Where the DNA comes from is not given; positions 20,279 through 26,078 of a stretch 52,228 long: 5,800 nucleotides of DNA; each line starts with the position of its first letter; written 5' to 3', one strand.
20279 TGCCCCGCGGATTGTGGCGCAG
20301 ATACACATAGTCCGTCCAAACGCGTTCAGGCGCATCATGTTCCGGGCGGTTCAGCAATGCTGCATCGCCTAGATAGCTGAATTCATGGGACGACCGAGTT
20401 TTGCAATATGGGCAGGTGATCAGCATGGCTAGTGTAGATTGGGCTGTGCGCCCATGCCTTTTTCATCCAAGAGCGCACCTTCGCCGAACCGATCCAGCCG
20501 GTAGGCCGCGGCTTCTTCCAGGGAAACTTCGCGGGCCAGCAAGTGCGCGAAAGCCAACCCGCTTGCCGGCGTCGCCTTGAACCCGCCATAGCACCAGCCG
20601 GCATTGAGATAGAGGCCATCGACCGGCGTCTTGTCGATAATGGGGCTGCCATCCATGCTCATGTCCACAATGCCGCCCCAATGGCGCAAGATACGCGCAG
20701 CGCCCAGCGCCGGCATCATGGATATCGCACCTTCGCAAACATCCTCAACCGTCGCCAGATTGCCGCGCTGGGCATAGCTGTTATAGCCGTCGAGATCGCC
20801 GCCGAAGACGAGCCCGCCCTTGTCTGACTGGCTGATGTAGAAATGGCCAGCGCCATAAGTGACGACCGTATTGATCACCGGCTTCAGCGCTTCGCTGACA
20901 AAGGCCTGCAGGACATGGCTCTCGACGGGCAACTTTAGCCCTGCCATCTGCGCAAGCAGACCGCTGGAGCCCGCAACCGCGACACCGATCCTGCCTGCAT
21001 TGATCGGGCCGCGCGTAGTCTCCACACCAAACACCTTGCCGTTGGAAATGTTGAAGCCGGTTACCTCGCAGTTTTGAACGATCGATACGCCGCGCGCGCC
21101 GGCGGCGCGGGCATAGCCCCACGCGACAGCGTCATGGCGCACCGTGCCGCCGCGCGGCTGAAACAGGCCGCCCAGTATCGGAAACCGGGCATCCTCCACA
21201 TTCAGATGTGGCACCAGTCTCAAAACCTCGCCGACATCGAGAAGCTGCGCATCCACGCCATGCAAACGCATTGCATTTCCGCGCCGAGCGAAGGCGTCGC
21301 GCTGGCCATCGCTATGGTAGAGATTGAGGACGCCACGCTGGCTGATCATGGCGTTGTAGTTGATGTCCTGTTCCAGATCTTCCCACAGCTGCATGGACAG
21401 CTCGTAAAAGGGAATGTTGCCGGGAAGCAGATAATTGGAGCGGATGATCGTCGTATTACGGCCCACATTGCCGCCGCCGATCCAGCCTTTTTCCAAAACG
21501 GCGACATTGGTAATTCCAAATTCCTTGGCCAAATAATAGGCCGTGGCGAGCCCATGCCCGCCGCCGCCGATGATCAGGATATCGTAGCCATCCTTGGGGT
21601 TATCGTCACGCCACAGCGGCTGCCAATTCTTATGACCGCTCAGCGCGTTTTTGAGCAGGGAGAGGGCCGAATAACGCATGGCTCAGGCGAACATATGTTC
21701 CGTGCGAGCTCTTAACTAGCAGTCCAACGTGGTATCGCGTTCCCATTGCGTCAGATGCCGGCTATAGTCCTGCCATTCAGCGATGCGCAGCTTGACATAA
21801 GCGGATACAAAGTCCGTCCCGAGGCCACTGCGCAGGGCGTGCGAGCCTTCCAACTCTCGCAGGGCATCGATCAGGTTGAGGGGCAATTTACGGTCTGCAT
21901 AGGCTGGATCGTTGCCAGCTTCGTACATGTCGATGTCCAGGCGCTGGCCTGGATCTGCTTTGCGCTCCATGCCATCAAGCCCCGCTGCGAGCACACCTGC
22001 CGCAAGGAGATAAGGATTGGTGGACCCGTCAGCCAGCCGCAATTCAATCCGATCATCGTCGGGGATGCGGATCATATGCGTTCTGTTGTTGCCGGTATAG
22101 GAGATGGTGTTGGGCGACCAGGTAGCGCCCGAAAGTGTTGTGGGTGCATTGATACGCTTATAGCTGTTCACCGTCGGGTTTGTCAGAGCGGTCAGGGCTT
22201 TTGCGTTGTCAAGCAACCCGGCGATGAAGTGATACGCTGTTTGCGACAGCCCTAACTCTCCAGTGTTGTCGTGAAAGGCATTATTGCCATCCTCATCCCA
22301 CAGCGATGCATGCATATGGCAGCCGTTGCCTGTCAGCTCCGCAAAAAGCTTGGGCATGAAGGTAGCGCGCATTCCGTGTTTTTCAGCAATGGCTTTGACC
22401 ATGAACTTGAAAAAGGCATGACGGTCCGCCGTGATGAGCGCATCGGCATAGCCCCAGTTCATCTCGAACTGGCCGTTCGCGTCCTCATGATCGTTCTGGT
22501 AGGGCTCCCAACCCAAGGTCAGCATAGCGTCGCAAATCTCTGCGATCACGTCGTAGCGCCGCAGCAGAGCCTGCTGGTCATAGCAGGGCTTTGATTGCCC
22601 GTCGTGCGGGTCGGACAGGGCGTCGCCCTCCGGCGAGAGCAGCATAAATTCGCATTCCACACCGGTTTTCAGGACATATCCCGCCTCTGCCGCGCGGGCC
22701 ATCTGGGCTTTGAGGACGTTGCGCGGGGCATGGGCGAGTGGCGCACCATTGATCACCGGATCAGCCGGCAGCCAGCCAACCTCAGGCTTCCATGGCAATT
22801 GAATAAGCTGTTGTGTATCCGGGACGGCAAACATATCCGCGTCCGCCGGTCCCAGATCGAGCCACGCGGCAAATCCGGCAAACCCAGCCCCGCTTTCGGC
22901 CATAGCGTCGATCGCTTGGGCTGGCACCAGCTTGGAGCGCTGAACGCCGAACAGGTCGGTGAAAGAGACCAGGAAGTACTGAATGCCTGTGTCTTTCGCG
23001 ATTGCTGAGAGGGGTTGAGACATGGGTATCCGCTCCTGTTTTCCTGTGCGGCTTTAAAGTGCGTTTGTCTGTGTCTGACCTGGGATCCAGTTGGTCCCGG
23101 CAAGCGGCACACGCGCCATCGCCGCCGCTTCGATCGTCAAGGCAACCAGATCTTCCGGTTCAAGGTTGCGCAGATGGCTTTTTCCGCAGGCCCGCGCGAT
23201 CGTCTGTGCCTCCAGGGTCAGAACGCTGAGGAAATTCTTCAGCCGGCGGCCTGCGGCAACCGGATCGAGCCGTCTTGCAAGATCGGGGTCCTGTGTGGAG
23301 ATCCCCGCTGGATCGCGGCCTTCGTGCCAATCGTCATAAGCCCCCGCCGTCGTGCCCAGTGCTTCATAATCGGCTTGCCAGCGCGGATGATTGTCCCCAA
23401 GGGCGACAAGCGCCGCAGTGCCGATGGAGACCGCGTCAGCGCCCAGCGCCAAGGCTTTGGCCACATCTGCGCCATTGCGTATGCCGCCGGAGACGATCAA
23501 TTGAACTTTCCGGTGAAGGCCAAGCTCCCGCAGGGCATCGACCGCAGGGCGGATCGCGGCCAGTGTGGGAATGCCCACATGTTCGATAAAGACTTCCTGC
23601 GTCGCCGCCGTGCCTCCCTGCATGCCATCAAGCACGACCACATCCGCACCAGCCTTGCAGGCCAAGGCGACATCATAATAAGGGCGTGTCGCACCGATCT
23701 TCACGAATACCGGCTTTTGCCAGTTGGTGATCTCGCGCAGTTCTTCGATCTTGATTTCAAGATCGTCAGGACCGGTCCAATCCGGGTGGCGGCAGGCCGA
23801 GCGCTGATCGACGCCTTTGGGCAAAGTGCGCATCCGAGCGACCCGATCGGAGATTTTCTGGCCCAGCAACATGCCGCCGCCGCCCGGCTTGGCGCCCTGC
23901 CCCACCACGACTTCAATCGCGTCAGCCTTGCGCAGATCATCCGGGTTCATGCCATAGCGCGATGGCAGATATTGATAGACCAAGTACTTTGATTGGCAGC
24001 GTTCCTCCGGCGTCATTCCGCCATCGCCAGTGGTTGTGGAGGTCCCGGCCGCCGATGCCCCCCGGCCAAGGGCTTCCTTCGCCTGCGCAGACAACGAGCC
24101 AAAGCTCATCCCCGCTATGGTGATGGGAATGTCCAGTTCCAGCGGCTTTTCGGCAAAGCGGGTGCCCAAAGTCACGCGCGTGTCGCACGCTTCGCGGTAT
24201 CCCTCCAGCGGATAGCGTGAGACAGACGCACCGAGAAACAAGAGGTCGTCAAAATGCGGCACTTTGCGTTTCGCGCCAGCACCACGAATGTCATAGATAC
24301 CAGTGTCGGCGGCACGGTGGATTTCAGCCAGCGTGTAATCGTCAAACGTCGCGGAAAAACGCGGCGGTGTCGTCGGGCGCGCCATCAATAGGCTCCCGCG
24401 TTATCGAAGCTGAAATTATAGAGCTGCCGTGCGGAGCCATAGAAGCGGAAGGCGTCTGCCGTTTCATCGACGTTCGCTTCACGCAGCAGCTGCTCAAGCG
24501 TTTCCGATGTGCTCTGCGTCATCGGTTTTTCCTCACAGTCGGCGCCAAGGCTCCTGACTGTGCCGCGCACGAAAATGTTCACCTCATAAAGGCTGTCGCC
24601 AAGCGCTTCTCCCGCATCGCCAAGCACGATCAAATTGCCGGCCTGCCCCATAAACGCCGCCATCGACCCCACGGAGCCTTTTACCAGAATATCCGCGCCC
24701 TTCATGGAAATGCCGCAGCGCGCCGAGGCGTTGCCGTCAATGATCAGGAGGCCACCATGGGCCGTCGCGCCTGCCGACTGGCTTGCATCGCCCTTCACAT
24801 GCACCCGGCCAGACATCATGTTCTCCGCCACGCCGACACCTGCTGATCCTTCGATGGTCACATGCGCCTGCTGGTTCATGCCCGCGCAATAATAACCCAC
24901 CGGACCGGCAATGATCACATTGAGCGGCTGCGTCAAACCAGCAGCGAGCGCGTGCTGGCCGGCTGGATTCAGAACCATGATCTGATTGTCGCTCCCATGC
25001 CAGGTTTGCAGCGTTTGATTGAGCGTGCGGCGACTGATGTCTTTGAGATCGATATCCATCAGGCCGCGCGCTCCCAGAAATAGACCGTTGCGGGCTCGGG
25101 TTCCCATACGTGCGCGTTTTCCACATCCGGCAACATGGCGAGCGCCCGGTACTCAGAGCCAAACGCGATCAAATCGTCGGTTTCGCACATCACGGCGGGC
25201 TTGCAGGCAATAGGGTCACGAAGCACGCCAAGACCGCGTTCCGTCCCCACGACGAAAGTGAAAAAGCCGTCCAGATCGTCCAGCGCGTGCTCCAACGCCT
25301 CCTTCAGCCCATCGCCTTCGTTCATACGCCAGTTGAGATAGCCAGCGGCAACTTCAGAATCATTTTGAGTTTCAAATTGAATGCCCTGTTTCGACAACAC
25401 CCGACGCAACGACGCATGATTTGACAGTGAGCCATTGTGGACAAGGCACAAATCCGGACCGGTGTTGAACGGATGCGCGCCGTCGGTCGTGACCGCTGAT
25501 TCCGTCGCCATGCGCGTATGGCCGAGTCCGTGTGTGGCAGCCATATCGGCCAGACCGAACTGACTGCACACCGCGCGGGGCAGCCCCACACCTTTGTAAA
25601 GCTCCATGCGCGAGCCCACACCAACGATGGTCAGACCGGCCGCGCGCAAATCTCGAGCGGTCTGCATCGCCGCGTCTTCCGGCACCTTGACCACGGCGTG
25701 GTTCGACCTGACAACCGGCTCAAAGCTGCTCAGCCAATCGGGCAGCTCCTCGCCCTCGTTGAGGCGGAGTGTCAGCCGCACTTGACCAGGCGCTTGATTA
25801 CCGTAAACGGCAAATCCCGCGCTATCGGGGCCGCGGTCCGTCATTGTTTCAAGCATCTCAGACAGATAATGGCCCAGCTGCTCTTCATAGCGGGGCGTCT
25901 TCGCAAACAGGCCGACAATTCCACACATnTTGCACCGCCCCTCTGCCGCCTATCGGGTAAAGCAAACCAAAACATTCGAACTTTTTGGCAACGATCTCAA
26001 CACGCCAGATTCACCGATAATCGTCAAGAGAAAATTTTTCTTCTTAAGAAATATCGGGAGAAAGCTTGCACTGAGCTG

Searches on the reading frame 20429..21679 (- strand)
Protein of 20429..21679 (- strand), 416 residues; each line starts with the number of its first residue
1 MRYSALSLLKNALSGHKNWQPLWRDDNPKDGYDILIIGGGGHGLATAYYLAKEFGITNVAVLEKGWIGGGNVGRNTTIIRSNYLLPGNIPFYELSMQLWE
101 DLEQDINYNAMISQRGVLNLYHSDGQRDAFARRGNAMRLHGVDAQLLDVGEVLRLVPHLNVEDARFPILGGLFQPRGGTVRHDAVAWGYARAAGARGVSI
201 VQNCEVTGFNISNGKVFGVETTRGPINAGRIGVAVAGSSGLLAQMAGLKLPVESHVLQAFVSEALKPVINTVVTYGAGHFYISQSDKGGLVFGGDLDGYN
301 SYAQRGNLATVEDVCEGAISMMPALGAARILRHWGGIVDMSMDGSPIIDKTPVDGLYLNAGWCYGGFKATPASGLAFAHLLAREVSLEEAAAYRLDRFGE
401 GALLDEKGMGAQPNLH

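Call 27: search_protein_families(library=pfam, proteins=[window:20429-21679:-], max_evalue=0.00001)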
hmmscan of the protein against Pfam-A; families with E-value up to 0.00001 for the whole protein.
window:20429-21679:- (416 aa): 2 families
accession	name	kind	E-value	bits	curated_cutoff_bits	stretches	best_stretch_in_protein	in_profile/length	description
PF01266.30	DAO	-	1e-68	232.9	27.9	1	33-380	1-353/353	FAD dependent oxidoreductase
PF13450.12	NAD_binding_8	-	1.3e-06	29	21.9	0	36-77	1-40/68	NAD(P)-binding Rossmann-like domain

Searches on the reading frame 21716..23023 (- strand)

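Call 27: search_protein_families(library=pfam, proteins=[window:21716-23023:-], max_evalue=0.00001)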
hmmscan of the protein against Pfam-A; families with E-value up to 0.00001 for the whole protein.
window:21716-23023:- (435 aa): 1 family
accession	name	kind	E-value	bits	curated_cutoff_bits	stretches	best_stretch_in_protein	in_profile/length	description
PF00120.29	Gln-synt_C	-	1.7e-96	323.7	24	1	99-430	3-342/344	Glutamine synthetase, catalytic domain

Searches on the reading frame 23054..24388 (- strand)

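Call 6: search_protein_families(library=pfam, proteins=[window:23054-24388:-])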
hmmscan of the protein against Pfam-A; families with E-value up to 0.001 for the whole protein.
window:23054-24388:- (444 aa): 5 families
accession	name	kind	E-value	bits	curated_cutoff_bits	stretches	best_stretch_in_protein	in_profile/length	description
PF01645.23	Glu_synthase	-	2e-90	304.1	20.4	2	75-331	55-312/369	Conserved region in glutamate synthase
PF01070.24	FMN_dh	-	7.1e-16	58.6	24.9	1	213-331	209-310/350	FMN-dependent dehydrogenase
PF03060.21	NMO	-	8.4e-11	42.3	28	1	236-329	145-228/331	Nitronate monooxygenase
PF00478.31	IMPDH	-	2.5e-10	40.3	25.6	1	238-324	157-237/345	IMP dehydrogenase / GMP reductase domain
PF00977.27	His_biosynth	-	2.3e-05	24.4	23.6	1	287-327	66-106/228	Histidine biosynthesis protein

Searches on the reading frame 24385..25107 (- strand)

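Call 6: search_protein_families(library=pfam, proteins=[window:24385-25107:-])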
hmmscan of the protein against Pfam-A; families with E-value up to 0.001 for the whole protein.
window:24385-25107:- (240 aa): 1 family
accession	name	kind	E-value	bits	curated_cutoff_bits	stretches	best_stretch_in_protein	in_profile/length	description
PF01493.24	GXGXG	-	8.7e-09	35.6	32.5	1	44-194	13-176/190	GXGXG motif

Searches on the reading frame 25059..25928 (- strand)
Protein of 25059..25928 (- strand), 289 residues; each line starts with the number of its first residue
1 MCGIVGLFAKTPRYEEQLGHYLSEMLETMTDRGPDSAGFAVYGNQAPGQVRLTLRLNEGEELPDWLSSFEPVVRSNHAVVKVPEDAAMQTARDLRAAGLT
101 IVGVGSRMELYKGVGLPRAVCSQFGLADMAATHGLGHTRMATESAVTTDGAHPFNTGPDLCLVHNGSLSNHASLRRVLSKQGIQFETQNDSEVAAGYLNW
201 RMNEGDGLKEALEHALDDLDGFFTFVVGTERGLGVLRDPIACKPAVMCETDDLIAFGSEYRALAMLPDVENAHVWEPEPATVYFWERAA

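Call 6: search_protein_families(library=pfam, proteins=[window:25059-25928:-])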
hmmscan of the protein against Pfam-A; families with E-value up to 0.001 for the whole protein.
window:25059-25928:- (289 aa): 2 families
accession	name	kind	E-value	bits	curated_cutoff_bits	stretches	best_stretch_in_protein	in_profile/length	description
PF13522.11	GATase_6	-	5.7e-20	72.1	27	1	131-259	10-130/130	Glutamine amidotransferase domain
PF13537.11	GATase_7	-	1.1e-17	64.6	25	1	137-263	1-121/123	Glutamine amidotransferase domain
